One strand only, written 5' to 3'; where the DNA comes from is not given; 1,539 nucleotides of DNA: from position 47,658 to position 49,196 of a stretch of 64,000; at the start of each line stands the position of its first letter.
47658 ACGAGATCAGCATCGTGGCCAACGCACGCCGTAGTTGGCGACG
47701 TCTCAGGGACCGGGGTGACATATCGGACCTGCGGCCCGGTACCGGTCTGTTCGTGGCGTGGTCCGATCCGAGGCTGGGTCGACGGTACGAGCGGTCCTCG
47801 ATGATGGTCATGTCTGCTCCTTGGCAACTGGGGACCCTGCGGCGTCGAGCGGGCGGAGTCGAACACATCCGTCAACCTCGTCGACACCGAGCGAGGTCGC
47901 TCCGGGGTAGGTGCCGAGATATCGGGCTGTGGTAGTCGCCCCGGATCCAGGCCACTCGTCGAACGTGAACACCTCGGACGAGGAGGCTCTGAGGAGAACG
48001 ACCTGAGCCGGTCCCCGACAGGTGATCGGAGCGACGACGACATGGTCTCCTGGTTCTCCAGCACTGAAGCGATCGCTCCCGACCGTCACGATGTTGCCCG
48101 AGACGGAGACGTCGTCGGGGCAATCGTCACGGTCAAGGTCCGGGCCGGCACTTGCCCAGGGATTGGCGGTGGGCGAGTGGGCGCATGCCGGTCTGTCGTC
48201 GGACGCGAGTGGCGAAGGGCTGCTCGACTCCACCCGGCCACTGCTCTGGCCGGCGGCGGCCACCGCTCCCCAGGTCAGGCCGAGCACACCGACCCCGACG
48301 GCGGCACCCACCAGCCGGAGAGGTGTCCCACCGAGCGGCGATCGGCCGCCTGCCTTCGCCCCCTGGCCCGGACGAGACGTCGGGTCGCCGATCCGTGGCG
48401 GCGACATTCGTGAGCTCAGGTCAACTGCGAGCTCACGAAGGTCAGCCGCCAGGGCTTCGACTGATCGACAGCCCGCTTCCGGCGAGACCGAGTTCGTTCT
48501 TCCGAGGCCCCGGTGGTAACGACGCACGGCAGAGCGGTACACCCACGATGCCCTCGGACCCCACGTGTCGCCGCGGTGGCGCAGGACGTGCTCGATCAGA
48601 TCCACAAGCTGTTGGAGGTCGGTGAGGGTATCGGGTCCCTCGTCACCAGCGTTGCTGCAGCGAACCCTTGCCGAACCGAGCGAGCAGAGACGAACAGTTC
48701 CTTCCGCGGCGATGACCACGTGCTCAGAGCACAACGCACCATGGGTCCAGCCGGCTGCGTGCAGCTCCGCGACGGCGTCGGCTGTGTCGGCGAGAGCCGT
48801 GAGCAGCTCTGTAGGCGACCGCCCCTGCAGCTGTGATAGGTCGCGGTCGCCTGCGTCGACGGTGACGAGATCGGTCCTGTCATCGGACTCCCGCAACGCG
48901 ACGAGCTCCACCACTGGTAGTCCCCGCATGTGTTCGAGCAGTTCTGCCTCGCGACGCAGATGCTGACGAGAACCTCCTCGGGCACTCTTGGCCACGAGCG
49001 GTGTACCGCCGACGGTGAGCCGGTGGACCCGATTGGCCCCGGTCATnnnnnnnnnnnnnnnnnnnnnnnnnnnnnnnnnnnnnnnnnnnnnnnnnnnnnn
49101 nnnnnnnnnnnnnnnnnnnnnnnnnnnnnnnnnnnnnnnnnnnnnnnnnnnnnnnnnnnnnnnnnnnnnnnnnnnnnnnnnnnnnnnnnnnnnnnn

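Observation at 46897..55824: Eleven-gene translationally chained Tad/Flp-type operon, extended by a pseudokinase and a LysM membrane protein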

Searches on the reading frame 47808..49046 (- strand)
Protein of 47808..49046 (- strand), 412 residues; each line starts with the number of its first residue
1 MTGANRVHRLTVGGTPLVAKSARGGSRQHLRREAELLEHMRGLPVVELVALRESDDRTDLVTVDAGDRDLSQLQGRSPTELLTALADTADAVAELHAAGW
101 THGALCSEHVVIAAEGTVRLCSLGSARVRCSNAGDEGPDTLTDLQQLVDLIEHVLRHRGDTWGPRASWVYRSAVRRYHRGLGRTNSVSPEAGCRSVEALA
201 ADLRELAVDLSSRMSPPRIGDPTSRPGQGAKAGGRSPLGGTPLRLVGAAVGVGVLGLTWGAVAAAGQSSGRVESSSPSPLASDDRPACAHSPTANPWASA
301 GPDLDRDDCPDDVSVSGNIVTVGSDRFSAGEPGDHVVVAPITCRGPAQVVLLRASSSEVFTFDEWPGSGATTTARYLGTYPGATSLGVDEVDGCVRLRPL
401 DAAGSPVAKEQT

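Call 4: search_protein_families(library=pfam, max_evalue=0.1, proteins=[window:47808-49046:-])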
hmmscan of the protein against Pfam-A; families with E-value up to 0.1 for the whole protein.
window:47808-49046:- (412 aa): 4 families
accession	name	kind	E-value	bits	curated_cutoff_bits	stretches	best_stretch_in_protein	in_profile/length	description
PF01636.29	APH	-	0.00069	19.9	23.2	1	5-103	11-115/239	Phosphotransferase enzyme family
PF00069.31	Pkinase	-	0.0036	17.2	31.7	1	25-128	40-147/263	Protein kinase domain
PF07714.23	PK_Tyr_Ser-Thr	-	0.0081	15.9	23.1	1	23-128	41-151/258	Protein tyrosine and serine/threonine kinase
PF06293.20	Kdo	-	0.019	14.8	21.3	1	42-116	72-155/207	Lipopolysaccharide kinase (Kdo/WaaP) family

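Call 5: search_protein_families(library=ncbifam, max_evalue=0.1, proteins=[window:47808-49046:-])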
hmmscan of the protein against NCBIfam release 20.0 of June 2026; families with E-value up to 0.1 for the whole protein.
window:47808-49046:- (412 aa): 4 families
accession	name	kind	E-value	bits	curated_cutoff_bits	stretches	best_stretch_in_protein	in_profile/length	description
NF033068.1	APH_3p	equivalog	0.00029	20.4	205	1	6-96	25-118/255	APH(3') family aminoglycoside O-phosphotransferase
NF047741.1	antiphage_MADS6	equivalog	0.00039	19.1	460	1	21-129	233-349/612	methylation-associated defense system protein kinase MAD6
TIGR03724.2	arch_bud32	equivalog_domain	0.052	13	125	1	30-126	40-131/193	KEOPS complex kinase/ATPase Bud32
NF033442.0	BREX_PglW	equivalog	0.095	10.3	990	0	26-102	551-632/1391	BREX system serine/threonine kinase PglW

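Call 8: find_homologous_proteins(query=window:47808-49046:-)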
Query window:47808-49046:- (412 aa): 30 proteins with E <= 0.001 among 8000 candidates.
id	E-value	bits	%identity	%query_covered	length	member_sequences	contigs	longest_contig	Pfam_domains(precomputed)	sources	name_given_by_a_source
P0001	4.6e-268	907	100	100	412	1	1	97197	-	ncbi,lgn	-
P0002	1.6e-141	490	60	100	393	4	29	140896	-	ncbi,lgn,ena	ncbi:MAG: hypothetical protein V9E94_17900 [Microthrixaceae bacterium]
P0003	6.3e-123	429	56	100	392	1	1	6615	-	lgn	-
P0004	2.8e-121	424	56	99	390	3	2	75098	-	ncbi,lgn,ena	-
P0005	8.8e-92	327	49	97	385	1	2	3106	-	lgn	-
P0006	2.6e-74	269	43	94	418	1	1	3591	-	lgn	-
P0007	4.4e-73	265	42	94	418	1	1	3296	-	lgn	-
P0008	1.3e-64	237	44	94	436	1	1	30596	-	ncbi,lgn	-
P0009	1.2e-62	231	73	38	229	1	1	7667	-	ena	-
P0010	4.5e-58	216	39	95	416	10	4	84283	-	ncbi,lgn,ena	-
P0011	2.4e-53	200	40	96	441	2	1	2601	-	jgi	jgi:tRNA A-37 threonylcarbamoyl transferase component Bud32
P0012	3.0e-53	200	39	99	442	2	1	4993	-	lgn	-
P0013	2.0e-52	197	37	90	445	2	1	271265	-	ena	-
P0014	4.4e-49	186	48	47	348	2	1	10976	-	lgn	-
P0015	1.6e-48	184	51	43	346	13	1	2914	-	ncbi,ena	-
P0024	1.7e-43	168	52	38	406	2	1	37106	-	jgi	jgi:hypothetical protein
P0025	2.0e-42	164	56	39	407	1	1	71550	-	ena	-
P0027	7.3e-40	156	49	35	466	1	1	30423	-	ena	-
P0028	1.4e-39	155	60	27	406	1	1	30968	-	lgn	-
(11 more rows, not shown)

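Call 11: find_encoding_contigs(protein=P0002, flank=10000, max_places=2)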
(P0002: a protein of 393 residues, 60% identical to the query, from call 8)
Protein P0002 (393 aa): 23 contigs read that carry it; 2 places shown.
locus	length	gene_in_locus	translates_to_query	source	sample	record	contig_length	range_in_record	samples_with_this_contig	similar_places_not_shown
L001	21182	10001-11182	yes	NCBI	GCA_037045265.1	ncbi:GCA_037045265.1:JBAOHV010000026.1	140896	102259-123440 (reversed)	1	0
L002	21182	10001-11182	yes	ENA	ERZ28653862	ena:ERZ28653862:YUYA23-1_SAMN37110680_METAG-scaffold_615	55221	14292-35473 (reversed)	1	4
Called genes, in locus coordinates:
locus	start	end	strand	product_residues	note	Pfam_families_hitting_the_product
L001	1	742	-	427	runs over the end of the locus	PF01595:CNNM, PF00571:CBS, PF03471:CorC_HlyC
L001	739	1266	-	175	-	PF02130:YbeY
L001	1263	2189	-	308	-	PF02562:PhoH, PF13604:AAA_30 (weak)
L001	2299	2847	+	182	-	-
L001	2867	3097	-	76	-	PF12728:HTH_17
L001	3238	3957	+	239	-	-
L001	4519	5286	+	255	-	-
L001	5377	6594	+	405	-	PF00437:T2SSE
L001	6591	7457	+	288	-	PF00482:T2SSF (weak)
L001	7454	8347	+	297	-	PF00482:T2SSF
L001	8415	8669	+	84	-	-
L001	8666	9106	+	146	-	-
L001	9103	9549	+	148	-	-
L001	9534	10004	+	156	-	-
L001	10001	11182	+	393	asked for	-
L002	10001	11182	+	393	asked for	-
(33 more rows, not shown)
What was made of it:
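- Checked: 4-nt overlaps are common in this genome; ybeY/CNNM and phoH/ybeY also overlap in relatives (call 11).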

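Call 12: find_encoding_contigs(protein=P0010, flank=10000, max_places=2)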
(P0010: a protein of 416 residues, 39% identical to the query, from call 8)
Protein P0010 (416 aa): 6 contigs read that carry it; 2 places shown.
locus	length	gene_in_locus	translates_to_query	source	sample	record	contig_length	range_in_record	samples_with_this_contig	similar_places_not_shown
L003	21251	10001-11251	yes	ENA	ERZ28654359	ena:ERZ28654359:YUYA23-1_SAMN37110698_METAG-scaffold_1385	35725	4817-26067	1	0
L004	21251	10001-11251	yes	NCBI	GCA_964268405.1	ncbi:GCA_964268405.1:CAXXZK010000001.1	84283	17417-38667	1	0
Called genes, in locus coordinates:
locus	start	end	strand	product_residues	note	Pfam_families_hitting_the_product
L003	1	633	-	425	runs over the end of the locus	PF01595:CNNM, PF00571:CBS, PF03471:CorC_HlyC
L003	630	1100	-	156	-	PF02130:YbeY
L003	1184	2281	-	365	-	PF02562:PhoH, PF13245:AAA_19 (weak), PF13604:AAA_30 (weak)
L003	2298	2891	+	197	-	-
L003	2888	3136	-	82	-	PF12728:HTH_17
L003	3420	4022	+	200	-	-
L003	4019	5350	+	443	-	-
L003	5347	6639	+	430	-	PF00437:T2SSE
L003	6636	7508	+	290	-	PF00482:T2SSF (weak)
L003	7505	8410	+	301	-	PF00482:T2SSF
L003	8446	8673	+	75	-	-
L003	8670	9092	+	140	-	-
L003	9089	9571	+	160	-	-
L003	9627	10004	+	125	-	-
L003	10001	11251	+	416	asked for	-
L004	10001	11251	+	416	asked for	-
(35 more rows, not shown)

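Call 13: find_encoding_contigs(protein=P0013, flank=10000, max_places=2)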
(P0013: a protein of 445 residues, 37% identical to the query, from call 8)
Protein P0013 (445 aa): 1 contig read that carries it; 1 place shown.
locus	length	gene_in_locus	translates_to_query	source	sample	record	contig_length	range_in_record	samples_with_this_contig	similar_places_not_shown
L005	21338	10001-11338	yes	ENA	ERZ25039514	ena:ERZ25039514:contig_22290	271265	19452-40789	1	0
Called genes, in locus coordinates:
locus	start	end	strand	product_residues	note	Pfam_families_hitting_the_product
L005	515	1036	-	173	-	PF02130:YbeY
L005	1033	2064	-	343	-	PF02562:PhoH, PF13245:AAA_19 (faint), PF13604:AAA_30 (weak)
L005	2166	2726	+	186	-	-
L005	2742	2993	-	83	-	PF12728:HTH_17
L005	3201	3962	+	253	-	-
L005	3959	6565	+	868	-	PF00005:ABC_tran (faint), PF06414:Zeta_toxin (faint), PF00437:T2SSE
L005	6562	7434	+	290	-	PF00482:T2SSF (weak)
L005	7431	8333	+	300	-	PF00482:T2SSF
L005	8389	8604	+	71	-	-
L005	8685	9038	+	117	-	-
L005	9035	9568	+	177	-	-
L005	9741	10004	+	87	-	-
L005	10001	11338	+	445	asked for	-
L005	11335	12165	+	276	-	PF01476:LysM (weak)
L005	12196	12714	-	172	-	PF13560:HTH_31, PF01381:HTH_3, PF21179:BldD-like_C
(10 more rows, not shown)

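Call 14: find_encoding_contigs(protein=P0025, flank=10000, max_places=1)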
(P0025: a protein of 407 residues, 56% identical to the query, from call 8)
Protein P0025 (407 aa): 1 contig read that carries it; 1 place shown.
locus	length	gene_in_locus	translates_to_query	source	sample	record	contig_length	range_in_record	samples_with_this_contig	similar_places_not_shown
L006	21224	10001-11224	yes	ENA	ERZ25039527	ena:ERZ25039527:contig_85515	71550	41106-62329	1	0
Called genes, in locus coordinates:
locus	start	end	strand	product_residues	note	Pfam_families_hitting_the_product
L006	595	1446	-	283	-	PF02562:PhoH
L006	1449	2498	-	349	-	PF02562:PhoH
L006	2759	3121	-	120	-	PF12728:HTH_17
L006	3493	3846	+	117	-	-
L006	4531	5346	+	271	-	-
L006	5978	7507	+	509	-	PF00437:T2SSE, PF00482:T2SSF (faint)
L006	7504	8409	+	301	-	PF00482:T2SSF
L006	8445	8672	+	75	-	-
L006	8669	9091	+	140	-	-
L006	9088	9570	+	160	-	-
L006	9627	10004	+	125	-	-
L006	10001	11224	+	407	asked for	-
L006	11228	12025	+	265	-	PF01476:LysM (faint)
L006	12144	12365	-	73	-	PF21179:BldD-like_C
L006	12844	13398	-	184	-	PF04452:Methyltrans_RNA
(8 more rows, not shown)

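Call 15: find_encoding_contigs(protein=P0024, flank=10000, max_places=1)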
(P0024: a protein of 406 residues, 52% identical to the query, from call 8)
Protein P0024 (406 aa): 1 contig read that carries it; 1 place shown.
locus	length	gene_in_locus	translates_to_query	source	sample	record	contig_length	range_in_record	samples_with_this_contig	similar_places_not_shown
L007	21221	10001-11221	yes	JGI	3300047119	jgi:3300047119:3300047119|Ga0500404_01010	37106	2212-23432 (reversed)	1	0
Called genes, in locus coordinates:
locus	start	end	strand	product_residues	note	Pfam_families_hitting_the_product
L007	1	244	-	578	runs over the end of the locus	PF01555:N6_N4_Mtase, PF08241:Methyltransf_11 (faint), PF13649:Methyltransf_25 (faint)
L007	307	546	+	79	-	PF13560:HTH_31, PF12844:HTH_19, PF01381:HTH_3, PF13443:HTH_26 (weak)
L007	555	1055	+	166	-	PF09225:Endonuc-PvuII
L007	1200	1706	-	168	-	-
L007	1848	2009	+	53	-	-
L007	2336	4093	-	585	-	-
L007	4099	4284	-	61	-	-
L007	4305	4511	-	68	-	PF08667:BetR (weak), PF13384:HTH_23 (faint), PF13560:HTH_31, PF13443:HTH_26 (weak), PF01381:HTH_3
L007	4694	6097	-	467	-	PF00239:Resolvase, PF07508:Recombinase, PF13408:Zn_ribbon_recom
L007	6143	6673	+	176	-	PF00437:T2SSE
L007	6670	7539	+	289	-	PF00482:T2SSF (weak)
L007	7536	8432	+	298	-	PF00482:T2SSF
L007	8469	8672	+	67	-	-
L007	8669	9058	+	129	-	-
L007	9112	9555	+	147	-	-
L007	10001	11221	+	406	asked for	-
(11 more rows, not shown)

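Call 16: find_encoding_contigs(protein=P0027, flank=10000, max_places=1)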
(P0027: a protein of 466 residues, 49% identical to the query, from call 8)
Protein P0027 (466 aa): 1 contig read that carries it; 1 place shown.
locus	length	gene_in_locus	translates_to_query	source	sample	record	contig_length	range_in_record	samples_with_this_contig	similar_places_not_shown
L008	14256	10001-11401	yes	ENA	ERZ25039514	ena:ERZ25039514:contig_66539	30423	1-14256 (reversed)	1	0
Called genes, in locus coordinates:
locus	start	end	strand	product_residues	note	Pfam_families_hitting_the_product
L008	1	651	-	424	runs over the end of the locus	PF01595:CNNM, PF00571:CBS, PF03471:CorC_HlyC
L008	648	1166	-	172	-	PF02130:YbeY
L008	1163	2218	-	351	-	PF02562:PhoH, PF13604:AAA_30 (weak), PF13245:AAA_19 (weak)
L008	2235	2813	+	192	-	-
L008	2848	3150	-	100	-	-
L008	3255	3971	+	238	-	PF08666:SAF (weak)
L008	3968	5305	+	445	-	-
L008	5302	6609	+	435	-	PF00437:T2SSE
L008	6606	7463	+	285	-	PF00482:T2SSF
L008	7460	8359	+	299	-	PF00482:T2SSF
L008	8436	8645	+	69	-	-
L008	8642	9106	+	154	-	-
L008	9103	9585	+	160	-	-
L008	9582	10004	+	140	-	-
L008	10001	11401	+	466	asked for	-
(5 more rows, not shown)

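Call 17: find_encoding_contigs(protein=P0028, flank=10000, max_places=1)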
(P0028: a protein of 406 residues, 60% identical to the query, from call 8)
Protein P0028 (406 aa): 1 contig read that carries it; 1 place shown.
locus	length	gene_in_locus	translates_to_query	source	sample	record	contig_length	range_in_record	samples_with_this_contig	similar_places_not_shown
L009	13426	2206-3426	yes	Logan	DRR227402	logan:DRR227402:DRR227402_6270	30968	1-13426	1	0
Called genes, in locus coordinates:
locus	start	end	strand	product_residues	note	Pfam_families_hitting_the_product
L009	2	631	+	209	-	?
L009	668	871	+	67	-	-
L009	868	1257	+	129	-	-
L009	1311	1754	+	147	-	-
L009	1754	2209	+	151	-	-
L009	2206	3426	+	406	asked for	-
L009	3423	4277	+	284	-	-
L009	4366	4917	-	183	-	PF01381:HTH_3 (weak), PF13560:HTH_31, PF21179:BldD-like_C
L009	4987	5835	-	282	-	PF20260:PUA_4, PF04452:Methyltrans_RNA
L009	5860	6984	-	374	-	PF00226:DnaJ, PF01556:DnaJ_C, PF15777:Anti-TRAP (faint), PF00684:DnaJ_CXXCXGXG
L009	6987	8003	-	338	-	PF01628:HrcA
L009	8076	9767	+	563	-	PF02720:DUF222, PF01844:HNH (weak)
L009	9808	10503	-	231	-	-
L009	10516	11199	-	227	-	-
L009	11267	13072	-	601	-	PF00009:GTP_EFTU, PF01926:MMR_HSR1 (weak), PF22042:EF-G_D2 (weak), PF03144:GTP_EFTU_D2, PF14492:EFG_III (faint), PF00679:EFG_C, PF06421:LepA_C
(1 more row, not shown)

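Call 29: predict_structure(alignment_id=A1)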
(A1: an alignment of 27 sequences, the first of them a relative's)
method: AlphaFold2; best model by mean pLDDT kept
length: 412 residues; sequences in the alignment: 27
mean_pLDDT: 81.6   pTM: 0.57
mean pLDDT of the five models: 81.6, 80.2, 80.1, 80.1, 79.5
residues with pLDDT >= 90: 243; 70-90: 67; 50-70: 37; < 50: 65
segments of 3 or more residues with pLDDT < 50: 233-286, 291-294
pLDDT, mean of each block of 10 residues (from residue 1): 75 95 92 96 96 95 94 94 98 96 96 95 91 76 95 94 95 96 75 86 97 89 57 44 45 45 37 34 44 52 80 91 90 93 88 95 76 91 93 88 92 53
secondary structure, 60 per line:
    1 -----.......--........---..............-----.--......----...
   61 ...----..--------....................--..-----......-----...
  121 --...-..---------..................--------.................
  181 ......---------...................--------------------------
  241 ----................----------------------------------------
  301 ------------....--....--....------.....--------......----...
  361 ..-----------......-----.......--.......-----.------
elements in order: E6-12 E15-22 H26-39 E48-53 E58-63 H78-97 E110-112 E118-120 H138-155 H164-186 H196-214 H245-260 E313-316 E319-322 E325-328 E335-339 E348-353 E358-362 E374-379 E385-391 E394-400

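Call 34: fold_search(model_id=the predicted structure, library=pdb)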
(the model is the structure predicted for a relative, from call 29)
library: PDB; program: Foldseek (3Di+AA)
matches with E <= 10: 2000; with E <= 0.001: 1985
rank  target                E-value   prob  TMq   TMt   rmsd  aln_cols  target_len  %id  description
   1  8tvm_B                1.7e-08  1.00  0.33  0.46  10.2       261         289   15  IRAK4 in complex with compound 24 (released 2024-06-26)
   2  4ztn_C                1.8e-08  1.00  0.33  0.46  10.2       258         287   16  Irak4-inhibitor co-structure (released 2015-09-02)
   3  6tia_A                2.4e-08  1.00  0.33  0.44   8.4       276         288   13  IRAK4 IN COMPLEX WITH inhibitor (released 2020-10-28)
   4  6ti8_A                2.4e-08  1.00  0.32  0.44   8.8       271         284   14  IRAK4 IN COMPLEX WITH inhibitor (released 2020-10-28)
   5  8scw_C                2.5e-08  1.00  0.34  0.47   8.9       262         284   15  Crystal structure of IRAK4-HSA complexed with BMS-986147; 6-{5-CYANO-1H-PYRAZOLO[3,4-B]PYRIDIN-1-YL}-N-[(2R)-2-FLUORRO (released 2025-02-12)
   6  4rmz_B                2.6e-08  1.00  0.34  0.47   8.6       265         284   16  Crystal Structure of IRAK-4 (released 2016-01-13)
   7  8sce_E                2.8e-08  1.00  0.34  0.48   8.6       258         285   15  Crystal structure of IRAK4-HSA complexed with N-[(2R)-2-FLUORO-3-HYDROXY-3-METHYLBUTYL]-6-[(5-FLUOROPYRI-YL)AMINO]-4-[ (released 2025-02-12)
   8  3kxz                  2.8e-08  1.00  0.32  0.49   9.8       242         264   16  The complex crystal structure of LCK with a probe molecule w259 (released 2010-06-23)
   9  6ti8_C                3.0e-08  1.00  0.34  0.48   8.2       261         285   15  IRAK4 IN COMPLEX WITH inhibitor (released 2020-10-28)
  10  6egd_D                3.1e-08  1.00  0.34  0.49   9.0       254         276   15  Crystal structure of the unphosphorylated IRAK4 kinase domain Bound to a type I inhibitor (released 2019-02-13)
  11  8tvm_A                3.1e-08  1.00  0.33  0.46  10.3       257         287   16  IRAK4 in complex with compound 24 (released 2024-06-26)
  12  8w3w_B                3.5e-08  1.00  0.32  0.43   7.2       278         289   14  Crystal structure of IRAK4 in complex with compound 4 (released 2024-05-01)
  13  8scw_A                3.7e-08  1.00  0.34  0.47  10.3       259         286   14  Crystal structure of IRAK4-HSA complexed with BMS-986147; 6-{5-CYANO-1H-PYRAZOLO[3,4-B]PYRIDIN-1-YL}-N-[(2R)-2-FLUORRO (released 2025-02-12)
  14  7qg2_A                3.9e-08  1.00  0.34  0.48   6.9       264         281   16  IRAK4 in complex with inhibitor (released 2022-05-04)
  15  6lxy_B                4.2e-08  1.00  0.33  0.43   9.5       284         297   13  IRAK4 in complex with inhibitor (released 2020-11-25)
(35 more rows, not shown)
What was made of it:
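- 47808..49046 (-): KIN, a single-pass membrane pseudokinase of 412 aa. Cytoplasmic kinase-fold domain: aa 1-~215 (48402-49046). Membrane helix: aa 245-263 (48258-48314). All-beta outer domain: aa ~300-410 (47817-48149). Foldseek hits IRAK4, LCK and CDK2 at E ~2e-8 (calls 29, 34).
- On Catalytically active Hanks-type Ser/Thr kinases: The fold is a kinase fold (call 34).
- On EssB/YukC/TraF-type membrane pseudokinase hubs: The top 50 Foldseek hits are canonical eukaryotic-type kinases (call 34).
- Checked: KIN has a kinase fold (calls 4, 29, 34).
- Kinase fold: calls 29 and 34.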

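Call 46: search_solved_structures(query=A1, max_evalue=1)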
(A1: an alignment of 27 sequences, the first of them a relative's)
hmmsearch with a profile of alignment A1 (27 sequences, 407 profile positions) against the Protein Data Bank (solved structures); distinct sequences matched with E-value up to 1: 31.
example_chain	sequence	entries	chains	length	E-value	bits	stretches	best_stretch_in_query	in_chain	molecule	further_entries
2hw6_A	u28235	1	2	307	0.004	19.9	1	27-118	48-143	MAP kinase-interacting serine/threonine-protein kinase 1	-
5wvd_A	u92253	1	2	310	0.0041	19.9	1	27-118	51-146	MAP kinase interacting serine/threonine kinase 1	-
2ac5_A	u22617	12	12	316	0.0077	19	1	31-123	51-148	MAP kinase-interacting serine/threonine kinase 2 | MAP kinase-interacting serine/threonine-protein kinase 2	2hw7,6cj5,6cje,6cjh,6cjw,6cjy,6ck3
8xfm_A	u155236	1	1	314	0.0094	18.7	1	31-121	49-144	MAP kinase-interacting serine/threonine-protein kinase 2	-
2ac3_A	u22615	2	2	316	0.0095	18.7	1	31-121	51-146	MAP kinase-interacting serine/threonine kinase 2 | MAP kinase-interacting serine/threonine-protein kinase 2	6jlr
3zdu_A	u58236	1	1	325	0.07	15.8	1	81-145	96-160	CYCLIN-DEPENDENT KINASE-LIKE 3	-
2vd5_A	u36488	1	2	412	0.089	15.5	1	77-140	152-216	DMPK PROTEIN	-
4o1o_A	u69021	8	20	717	0.12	15.1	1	90-171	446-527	Ribonuclease L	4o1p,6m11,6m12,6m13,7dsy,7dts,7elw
9gmp_A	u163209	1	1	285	0.17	14.5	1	77-133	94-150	Uncharacterized protein (Map kinase kinase-like protein)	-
2wtk_B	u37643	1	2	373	0.25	14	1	93-138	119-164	STE20-RELATED KINASE ADAPTER PROTEIN ALPHA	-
3gni_B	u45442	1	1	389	0.27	13.9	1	93-138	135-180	STRAD alpha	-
5y7z_A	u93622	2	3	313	0.28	13.8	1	81-139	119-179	Cyclin-G-associated kinase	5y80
8vsu_B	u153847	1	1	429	0.31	13.7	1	93-138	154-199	Isoform 3 of STE20-related kinase adapter protein alpha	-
4o38_A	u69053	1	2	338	0.31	13.7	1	81-139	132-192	Cyclin-G-associated kinase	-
4c57_A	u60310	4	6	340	0.32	13.7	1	81-139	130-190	Cyclin-G-associated kinase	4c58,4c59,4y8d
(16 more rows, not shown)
